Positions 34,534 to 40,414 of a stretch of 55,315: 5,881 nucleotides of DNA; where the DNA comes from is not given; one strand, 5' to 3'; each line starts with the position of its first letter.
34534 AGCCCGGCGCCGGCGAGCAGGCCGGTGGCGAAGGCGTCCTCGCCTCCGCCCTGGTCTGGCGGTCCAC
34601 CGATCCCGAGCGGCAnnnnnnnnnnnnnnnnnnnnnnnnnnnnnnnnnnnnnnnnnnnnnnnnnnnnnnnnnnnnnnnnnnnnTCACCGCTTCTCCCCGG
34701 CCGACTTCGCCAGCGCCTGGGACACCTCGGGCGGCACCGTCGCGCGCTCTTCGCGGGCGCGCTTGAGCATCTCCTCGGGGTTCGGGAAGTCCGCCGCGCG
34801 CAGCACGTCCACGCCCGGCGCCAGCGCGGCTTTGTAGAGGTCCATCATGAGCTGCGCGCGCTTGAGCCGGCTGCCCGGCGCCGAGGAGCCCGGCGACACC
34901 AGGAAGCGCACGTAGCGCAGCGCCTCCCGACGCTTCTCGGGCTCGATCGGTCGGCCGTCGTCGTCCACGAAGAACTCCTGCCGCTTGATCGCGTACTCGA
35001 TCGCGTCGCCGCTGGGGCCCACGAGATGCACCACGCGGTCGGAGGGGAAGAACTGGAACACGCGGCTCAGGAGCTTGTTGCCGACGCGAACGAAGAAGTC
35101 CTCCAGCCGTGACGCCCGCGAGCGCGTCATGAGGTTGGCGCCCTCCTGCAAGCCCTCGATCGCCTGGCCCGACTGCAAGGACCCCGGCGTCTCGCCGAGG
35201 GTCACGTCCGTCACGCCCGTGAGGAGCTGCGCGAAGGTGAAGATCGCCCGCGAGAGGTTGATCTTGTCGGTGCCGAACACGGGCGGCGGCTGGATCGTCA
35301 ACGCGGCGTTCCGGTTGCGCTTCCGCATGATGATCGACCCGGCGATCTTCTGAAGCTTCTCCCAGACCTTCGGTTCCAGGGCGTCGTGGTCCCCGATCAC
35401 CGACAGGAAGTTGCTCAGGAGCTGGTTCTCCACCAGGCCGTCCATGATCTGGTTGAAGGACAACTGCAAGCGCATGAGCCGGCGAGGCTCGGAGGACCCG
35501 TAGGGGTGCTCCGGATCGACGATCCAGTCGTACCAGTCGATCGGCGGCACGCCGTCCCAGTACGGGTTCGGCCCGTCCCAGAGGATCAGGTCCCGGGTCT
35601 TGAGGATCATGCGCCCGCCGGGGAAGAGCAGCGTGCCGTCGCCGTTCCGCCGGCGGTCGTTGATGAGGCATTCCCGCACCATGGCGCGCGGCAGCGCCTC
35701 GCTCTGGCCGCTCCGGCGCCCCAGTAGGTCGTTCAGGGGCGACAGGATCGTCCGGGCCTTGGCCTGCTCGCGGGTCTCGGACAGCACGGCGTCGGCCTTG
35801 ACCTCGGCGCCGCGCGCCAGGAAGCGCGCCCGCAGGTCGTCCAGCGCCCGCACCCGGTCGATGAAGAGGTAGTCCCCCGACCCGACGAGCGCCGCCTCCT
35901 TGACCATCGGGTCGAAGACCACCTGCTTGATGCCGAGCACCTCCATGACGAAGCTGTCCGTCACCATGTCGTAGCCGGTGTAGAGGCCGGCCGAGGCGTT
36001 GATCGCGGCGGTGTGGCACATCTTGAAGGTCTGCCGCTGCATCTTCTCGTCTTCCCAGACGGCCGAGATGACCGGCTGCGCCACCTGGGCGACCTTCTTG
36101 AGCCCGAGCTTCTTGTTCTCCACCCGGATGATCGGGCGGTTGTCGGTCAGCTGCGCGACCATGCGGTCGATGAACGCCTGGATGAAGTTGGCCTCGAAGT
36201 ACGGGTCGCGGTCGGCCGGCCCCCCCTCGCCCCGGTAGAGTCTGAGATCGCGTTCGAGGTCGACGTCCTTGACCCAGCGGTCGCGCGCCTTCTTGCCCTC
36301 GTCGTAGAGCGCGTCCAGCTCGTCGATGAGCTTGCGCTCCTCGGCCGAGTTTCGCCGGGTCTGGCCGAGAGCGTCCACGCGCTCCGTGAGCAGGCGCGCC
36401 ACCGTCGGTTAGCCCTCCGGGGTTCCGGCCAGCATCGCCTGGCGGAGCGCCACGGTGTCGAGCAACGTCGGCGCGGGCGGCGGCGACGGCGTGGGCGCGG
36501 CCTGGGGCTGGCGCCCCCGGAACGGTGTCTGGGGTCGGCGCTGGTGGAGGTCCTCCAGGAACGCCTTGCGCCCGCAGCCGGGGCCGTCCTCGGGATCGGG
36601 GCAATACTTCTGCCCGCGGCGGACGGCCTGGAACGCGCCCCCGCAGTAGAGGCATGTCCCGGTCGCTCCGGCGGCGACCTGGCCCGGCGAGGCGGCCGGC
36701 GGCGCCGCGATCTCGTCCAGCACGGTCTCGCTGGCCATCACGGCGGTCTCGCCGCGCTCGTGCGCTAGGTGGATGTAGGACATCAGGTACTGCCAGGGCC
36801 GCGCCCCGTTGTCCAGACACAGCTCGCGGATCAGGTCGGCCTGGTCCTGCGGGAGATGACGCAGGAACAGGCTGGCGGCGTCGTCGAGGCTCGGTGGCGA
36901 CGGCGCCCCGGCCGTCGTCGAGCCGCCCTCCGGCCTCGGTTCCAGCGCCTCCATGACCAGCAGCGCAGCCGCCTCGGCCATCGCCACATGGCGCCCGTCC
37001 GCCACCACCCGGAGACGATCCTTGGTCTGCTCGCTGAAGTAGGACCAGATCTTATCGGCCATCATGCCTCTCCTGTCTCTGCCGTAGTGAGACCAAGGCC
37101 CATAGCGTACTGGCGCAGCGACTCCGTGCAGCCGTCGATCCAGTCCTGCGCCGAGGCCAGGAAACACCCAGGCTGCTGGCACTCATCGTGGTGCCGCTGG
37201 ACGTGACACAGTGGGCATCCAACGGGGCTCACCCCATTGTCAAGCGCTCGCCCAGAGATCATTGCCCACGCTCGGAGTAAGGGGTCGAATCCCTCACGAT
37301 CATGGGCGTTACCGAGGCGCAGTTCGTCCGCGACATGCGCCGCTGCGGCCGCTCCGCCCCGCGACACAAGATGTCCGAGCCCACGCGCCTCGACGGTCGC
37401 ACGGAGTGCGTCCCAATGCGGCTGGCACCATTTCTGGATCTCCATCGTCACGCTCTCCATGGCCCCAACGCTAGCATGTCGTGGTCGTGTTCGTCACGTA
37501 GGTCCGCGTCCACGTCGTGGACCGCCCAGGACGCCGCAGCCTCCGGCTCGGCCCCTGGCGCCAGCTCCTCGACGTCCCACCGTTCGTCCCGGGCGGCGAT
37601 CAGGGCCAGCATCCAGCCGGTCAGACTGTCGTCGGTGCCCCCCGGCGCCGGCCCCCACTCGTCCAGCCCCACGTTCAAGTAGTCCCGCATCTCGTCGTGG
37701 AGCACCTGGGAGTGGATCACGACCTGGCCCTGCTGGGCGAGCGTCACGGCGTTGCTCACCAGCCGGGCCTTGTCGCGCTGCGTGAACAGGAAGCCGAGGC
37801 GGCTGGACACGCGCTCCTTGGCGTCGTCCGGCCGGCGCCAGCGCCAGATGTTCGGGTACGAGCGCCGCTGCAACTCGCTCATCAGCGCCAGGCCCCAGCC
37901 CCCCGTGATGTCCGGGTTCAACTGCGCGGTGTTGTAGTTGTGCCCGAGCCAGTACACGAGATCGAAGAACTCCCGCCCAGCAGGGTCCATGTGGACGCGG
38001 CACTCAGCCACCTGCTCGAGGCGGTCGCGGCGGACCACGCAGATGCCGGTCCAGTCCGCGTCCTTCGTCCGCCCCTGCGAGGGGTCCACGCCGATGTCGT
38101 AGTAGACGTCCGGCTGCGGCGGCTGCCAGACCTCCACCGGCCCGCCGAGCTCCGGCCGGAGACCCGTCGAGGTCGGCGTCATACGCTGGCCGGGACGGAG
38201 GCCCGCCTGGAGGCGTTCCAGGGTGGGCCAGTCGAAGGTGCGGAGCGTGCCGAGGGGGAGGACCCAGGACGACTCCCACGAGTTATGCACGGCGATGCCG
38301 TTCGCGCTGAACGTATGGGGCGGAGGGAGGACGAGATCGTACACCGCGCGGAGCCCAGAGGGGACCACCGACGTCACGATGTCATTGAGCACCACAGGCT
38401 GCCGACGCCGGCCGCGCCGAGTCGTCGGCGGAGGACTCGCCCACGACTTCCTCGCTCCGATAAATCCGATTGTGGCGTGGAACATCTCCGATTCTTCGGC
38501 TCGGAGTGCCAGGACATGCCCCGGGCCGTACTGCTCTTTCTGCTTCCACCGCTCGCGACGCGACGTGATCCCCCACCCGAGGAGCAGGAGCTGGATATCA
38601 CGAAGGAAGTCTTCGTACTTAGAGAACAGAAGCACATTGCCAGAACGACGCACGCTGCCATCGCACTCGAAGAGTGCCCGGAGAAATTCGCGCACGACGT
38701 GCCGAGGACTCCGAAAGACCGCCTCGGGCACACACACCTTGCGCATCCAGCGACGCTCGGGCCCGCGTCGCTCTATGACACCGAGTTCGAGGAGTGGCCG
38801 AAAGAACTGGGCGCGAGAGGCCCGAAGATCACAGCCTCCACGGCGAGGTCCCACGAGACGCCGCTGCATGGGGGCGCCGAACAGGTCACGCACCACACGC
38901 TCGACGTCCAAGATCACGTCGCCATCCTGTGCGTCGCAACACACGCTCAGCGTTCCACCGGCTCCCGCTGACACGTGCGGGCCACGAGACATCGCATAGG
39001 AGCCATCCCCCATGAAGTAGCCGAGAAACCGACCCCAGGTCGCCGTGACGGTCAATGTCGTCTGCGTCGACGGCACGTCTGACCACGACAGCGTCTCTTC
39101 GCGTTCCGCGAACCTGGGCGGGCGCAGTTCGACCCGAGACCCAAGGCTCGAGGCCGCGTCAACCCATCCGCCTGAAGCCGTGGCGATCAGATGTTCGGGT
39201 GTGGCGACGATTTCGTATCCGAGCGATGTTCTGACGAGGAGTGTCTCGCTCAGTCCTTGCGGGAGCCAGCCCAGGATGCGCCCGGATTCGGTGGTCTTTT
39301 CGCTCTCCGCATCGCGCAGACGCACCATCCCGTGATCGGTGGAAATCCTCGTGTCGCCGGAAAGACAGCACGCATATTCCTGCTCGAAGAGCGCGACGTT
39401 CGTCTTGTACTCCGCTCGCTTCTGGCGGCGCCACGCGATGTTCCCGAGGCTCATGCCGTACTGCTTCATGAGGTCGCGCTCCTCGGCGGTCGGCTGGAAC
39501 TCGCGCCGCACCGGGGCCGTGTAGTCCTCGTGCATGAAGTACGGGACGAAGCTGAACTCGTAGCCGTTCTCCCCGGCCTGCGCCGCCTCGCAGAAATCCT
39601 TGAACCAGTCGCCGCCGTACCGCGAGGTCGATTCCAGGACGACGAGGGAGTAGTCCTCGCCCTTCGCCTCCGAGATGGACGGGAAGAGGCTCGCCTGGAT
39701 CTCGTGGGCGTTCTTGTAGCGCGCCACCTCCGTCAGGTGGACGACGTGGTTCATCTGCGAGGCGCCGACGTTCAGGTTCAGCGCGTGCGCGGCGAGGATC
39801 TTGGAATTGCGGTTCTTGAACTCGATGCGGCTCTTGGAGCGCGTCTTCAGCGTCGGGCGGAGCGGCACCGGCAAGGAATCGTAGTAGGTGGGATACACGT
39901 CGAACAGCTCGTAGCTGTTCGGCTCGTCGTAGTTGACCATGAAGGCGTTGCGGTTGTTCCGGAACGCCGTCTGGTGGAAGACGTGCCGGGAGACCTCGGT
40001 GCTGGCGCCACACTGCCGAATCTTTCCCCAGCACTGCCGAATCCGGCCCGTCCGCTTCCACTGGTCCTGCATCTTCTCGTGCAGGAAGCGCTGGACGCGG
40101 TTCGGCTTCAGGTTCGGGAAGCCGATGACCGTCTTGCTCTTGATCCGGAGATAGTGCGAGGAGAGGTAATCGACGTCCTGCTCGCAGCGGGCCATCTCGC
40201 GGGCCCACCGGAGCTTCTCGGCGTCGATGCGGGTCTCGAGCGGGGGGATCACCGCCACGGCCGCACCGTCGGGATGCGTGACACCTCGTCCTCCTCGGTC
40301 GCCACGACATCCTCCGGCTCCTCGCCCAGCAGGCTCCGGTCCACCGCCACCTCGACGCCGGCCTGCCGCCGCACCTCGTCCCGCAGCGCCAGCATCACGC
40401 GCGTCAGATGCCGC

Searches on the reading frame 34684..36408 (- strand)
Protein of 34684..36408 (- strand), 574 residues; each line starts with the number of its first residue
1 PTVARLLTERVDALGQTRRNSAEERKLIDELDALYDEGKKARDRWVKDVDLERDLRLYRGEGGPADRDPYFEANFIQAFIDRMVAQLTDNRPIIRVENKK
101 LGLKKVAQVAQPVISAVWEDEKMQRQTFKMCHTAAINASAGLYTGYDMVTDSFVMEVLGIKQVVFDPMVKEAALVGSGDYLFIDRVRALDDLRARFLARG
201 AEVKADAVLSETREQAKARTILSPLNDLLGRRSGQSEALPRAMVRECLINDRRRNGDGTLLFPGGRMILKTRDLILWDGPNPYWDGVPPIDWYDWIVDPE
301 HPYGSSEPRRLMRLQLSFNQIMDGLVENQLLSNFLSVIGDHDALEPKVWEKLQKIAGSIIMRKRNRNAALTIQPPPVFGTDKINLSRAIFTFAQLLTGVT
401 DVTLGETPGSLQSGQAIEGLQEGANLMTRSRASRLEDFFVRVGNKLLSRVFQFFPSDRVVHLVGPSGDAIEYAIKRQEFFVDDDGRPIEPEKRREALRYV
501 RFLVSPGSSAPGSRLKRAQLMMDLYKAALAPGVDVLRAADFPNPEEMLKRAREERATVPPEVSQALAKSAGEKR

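Call 13: search_protein_families(library=pfam, proteins=[window:34684-36408:-], max_evalue=0.001)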
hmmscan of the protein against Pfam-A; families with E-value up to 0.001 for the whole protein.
window:34684-36408:- (574 aa): 2 families
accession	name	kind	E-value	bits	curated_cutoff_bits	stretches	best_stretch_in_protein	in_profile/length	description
PF16510.12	P22_portal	-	3.1e-21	76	26.1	2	272-564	259-557/594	Phage P22-like portal protein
PF23899.1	SU10_portal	-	1.5e-06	27.4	30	1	153-463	191-487/593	Phage SU10 portal protein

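Call 17: find_encoding_contigs(protein=window:34684-36408:-, flank=10000)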
Protein window:34684-36408:- (574 aa): no gene with exactly this product is on record in the collection.

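Call 20: find_related_loci(query=window:34684-36402:-, collection=viral_contigs, flank=10000)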
Query window:34684-36402:- (572 aa) in viral_contigs; peptide patterns used: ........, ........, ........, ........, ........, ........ (x = any residue, [..] = any of these).
16 stretches matched a pattern; 3 encode a relative of the query (tblastn E <= 1e-3); 3 distinct loci.
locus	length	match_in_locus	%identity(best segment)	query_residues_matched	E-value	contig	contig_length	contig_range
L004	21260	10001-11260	22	179-541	1e-19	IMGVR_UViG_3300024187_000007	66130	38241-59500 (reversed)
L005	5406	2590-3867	22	173-541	2e-17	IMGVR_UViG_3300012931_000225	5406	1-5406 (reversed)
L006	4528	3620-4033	32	210-323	3e-9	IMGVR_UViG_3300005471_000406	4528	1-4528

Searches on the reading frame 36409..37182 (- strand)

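Call 63: search_protein_families(library=phrogs, proteins=[window:36409-37182:-], max_evalue=0.01)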
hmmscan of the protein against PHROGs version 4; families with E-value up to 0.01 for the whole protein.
window:36409-37182:- (257 aa): 1 family
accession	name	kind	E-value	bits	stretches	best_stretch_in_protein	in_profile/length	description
phrog_6975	-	unknown function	0.0079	17.4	0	174-245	13-74/149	-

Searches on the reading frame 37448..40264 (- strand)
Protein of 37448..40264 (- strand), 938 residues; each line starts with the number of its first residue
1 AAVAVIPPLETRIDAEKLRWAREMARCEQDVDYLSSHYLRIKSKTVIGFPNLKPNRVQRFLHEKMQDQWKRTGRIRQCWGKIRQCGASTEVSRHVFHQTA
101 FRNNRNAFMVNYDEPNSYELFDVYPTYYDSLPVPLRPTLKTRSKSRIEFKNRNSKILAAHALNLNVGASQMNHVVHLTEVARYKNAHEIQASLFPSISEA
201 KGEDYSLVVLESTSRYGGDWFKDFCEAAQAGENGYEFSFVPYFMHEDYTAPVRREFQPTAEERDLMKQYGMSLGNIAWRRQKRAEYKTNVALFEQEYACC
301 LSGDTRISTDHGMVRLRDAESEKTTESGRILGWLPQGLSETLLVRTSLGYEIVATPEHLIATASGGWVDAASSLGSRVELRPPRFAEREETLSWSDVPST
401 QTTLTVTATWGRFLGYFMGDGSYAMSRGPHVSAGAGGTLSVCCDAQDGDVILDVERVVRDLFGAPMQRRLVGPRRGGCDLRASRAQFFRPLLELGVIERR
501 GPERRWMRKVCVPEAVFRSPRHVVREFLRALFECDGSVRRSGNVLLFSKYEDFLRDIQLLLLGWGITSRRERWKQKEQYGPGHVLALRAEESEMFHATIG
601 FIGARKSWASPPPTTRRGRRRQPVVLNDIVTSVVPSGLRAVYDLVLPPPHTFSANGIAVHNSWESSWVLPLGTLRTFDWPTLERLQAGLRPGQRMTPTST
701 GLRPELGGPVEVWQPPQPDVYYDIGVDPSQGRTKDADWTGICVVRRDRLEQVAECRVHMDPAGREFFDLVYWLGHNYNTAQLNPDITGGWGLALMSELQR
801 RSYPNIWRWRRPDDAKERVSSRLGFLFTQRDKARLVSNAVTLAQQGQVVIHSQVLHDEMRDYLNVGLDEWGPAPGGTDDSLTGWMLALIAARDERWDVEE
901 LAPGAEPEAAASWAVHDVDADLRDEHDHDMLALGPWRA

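Call 63: search_protein_families(library=phrogs, proteins=[window:37448-40264:-], max_evalue=0.01)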
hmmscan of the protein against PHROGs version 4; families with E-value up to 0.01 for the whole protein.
window:37448-40264:- (938 aa): 3 families
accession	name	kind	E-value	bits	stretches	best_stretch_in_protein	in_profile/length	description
phrog_2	-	head and packaging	9.8e-13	48.7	2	50-299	262-452/807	terminase large subunit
phrog_38407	-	unknown function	2e-08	34.6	1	711-887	171-344/370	-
phrog_5989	-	head and packaging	5.1e-08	33.4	1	22-158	112-239/347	terminase large subunit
